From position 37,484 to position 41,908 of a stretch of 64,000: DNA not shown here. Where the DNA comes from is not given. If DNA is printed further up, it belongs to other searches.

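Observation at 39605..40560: RND pump carrying a ~320-aa beta-propeller-like domain inserted in its porter domain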

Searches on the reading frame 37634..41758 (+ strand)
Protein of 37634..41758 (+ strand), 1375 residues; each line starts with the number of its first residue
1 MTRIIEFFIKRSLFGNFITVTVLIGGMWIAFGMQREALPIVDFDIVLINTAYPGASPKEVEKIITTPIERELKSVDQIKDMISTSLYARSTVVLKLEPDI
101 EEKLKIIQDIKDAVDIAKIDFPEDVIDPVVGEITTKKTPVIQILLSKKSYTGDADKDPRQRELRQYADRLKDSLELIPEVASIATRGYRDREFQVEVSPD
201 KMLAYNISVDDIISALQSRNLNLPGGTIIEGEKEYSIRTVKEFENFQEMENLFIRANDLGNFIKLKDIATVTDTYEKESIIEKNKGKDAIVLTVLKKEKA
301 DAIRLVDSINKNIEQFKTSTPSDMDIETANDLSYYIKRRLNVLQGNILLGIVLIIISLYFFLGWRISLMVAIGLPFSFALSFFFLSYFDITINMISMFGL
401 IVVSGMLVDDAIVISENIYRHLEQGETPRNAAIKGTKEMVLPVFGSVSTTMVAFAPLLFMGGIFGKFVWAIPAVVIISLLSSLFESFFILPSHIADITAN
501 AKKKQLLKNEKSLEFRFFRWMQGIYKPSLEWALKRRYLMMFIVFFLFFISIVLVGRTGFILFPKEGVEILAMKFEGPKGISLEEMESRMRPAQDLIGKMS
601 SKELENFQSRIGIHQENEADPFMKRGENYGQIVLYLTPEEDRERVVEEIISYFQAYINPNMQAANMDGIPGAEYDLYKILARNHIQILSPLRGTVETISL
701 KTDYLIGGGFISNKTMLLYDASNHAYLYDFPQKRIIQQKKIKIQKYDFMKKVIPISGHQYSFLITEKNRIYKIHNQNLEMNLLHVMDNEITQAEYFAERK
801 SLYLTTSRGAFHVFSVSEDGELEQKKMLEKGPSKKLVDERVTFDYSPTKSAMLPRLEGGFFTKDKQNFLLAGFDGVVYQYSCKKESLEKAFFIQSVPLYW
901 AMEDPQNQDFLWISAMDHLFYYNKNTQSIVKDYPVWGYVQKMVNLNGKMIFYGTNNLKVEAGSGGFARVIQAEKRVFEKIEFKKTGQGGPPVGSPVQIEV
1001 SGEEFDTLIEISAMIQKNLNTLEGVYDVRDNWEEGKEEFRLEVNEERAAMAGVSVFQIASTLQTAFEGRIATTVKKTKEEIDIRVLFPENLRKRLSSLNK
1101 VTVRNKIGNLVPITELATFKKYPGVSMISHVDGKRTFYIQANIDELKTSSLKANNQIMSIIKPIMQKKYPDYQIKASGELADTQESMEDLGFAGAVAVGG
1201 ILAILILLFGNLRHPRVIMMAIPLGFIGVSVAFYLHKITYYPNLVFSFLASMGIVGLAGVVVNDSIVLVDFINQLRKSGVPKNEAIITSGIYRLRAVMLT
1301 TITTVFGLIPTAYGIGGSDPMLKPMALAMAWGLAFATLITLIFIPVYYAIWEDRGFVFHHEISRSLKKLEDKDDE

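Call 3: search_protein_families(library=pfam, proteins=[window:37634-41758:+], max_evalue=0.1)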
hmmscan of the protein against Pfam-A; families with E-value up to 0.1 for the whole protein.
window:37634-41758:+ (1375 aa): 4 families
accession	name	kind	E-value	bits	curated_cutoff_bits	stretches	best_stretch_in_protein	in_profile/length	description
PF00873.25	ACR_tran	-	5.2e-189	630.7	28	2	4-657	1-644/1021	AcrB/AcrD/AcrF family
PF03176.21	MMPL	-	4.2e-08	33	20.5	1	1132-1346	84-297/333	MMPL family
PF02355.23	SecD_SecF_C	-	1.7e-06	28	20.5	1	348-485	38-178/189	Protein export membrane protein SecD/SecF, C-terminal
PF20237.3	DUF6594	-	0.072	13.4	30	1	228-383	78-218/238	Family of unknown function (DUF6594)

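Call 4: search_protein_families(library=ncbifam, proteins=[window:37634-41758:+], max_evalue=0.1)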
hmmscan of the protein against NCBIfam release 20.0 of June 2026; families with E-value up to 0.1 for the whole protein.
window:37634-41758:+ (1375 aa): 21 families
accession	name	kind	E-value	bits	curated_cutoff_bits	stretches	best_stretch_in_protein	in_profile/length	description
NF033617.1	RND_permease_2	subfamily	2.4e-158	529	1250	2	6-658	2-635/1009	multidrug efflux RND transporter permease subunit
NF000282.2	RND_permease_1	subfamily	1.7e-116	390.4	1250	2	6-654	2-649/1029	multidrug efflux RND transporter permease subunit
TIGR00914.1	2A0601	subfamily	7.5e-109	365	701.45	2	2-613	3-612/1051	CusA/CzcA family heavy metal efflux RND transporter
NF007905.0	PRK10614.1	equivalog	6.6e-99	331.9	1774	2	4-598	3-588/1025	multidrug efflux RND transporter permease subunit MdtC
TIGR00915.1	2A0602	subfamily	3.5e-98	329.8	940.35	2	6-645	3-640/1050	efflux RND transporter permease subunit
NF007798.0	PRK10503.1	equivalog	2.1e-90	303.7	1584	2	7-657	15-648/1040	MdtB/MuxB family multidrug efflux RND transporter permease subunit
NF007133.0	PRK09579.1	equivalog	1.6e-70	237.8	1763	2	5-658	4-633/1017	multidrug efflux RND transporter permease subunit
NF007842.1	PRK10555.1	equivalog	8.8e-65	219.1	1854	2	6-545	3-548/1036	multidrug efflux RND transporter permease AcrD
NF000037.1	RND_perm_OqxB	exception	1.3e-59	201.9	2200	2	6-520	5-519/1050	multidrug efflux RND transporter permease subunit OqxB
NF007131.0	PRK09577.1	equivalog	2.9e-55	187.5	1768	2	6-597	3-596/1045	multidrug efflux RND transporter permease subunit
NF011706.2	PRK15127.1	equivalog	4.9e-52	177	2150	2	6-547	3-551/1049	multidrug efflux RND transporter permease subunit AcrB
TIGR00921.1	2A067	subfamily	3.1e-13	48.7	351.9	2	267-513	115-362/733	hydrophobe/amphiphile efflux-3 (HAE3) family transporter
NF009583.0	PRK13024.1-3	subfamily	6.3e-12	44.3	721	2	348-558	286-485/755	protein translocase subunit SecDF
TIGR00916.1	2A0604s01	subfamily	1.2e-10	41.5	148.6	1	344-483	89-231/231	SecD/SecF family protein translocase subunit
TIGR00966.2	transloc_SecF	equivalog_domain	2.5e-07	30.4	160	1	281-484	72-270/279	protein translocase subunit SecF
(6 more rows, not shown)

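Call 6: search_solved_structures(query=window:37634-41758:+, show_alignments=1)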
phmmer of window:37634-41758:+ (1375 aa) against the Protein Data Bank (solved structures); distinct sequences matched with E-value up to 0.001: 86 (the best 60 are shown).
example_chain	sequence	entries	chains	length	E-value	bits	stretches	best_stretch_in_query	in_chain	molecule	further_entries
9xwg_A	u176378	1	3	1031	1.6e-74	254.4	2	987-1352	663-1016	Multidrug efflux RND transporter permease subunit MexK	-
20yy_A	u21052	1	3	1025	4.2e-74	253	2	987-1351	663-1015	Multidrug efflux RND transporter permease subunit MexK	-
9lyq_B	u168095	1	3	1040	3.9e-73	249.8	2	7-657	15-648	Multidrug resistance protein MdtB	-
6vej_A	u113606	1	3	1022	3.5e-72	246.7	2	18-648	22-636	Probable Resistance-Nodulation-Cell Division (RND) efflux transporter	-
7wlv_A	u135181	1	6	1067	2.1e-70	240.8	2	4-590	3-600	Efflux pump membrane transporter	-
7m4p_A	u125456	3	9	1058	3.9e-65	223.3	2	6-520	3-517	Efflux pump membrane transporter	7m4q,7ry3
8yr0_A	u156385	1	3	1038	4e-65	223.3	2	4-526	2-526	Cation/multidrug efflux pump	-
4mt1_A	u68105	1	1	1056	6.8e-62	212.6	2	6-607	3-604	Drug efflux protein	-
7cz9_A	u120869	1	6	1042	4.4e-61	209.9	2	6-520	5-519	Efflux pump membrane transporter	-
8zxs_A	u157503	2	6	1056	5.3e-61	209.6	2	6-520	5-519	Efflux pump membrane transporter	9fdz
8f3e_A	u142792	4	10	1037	1.3e-59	205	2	6-556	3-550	Efflux pump membrane transporter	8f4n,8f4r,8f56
8deu_A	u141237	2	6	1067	4.7e-59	203.2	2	6-607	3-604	Efflux pump membrane transporter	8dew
6vks_A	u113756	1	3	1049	7.3e-59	202.5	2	6-607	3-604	Efflux pump membrane transporter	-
22xk_B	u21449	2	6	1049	1.2e-58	201.9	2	6-544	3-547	MexBYB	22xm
6vkt_A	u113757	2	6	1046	1.6e-58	201.4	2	6-607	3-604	Efflux pump membrane transporter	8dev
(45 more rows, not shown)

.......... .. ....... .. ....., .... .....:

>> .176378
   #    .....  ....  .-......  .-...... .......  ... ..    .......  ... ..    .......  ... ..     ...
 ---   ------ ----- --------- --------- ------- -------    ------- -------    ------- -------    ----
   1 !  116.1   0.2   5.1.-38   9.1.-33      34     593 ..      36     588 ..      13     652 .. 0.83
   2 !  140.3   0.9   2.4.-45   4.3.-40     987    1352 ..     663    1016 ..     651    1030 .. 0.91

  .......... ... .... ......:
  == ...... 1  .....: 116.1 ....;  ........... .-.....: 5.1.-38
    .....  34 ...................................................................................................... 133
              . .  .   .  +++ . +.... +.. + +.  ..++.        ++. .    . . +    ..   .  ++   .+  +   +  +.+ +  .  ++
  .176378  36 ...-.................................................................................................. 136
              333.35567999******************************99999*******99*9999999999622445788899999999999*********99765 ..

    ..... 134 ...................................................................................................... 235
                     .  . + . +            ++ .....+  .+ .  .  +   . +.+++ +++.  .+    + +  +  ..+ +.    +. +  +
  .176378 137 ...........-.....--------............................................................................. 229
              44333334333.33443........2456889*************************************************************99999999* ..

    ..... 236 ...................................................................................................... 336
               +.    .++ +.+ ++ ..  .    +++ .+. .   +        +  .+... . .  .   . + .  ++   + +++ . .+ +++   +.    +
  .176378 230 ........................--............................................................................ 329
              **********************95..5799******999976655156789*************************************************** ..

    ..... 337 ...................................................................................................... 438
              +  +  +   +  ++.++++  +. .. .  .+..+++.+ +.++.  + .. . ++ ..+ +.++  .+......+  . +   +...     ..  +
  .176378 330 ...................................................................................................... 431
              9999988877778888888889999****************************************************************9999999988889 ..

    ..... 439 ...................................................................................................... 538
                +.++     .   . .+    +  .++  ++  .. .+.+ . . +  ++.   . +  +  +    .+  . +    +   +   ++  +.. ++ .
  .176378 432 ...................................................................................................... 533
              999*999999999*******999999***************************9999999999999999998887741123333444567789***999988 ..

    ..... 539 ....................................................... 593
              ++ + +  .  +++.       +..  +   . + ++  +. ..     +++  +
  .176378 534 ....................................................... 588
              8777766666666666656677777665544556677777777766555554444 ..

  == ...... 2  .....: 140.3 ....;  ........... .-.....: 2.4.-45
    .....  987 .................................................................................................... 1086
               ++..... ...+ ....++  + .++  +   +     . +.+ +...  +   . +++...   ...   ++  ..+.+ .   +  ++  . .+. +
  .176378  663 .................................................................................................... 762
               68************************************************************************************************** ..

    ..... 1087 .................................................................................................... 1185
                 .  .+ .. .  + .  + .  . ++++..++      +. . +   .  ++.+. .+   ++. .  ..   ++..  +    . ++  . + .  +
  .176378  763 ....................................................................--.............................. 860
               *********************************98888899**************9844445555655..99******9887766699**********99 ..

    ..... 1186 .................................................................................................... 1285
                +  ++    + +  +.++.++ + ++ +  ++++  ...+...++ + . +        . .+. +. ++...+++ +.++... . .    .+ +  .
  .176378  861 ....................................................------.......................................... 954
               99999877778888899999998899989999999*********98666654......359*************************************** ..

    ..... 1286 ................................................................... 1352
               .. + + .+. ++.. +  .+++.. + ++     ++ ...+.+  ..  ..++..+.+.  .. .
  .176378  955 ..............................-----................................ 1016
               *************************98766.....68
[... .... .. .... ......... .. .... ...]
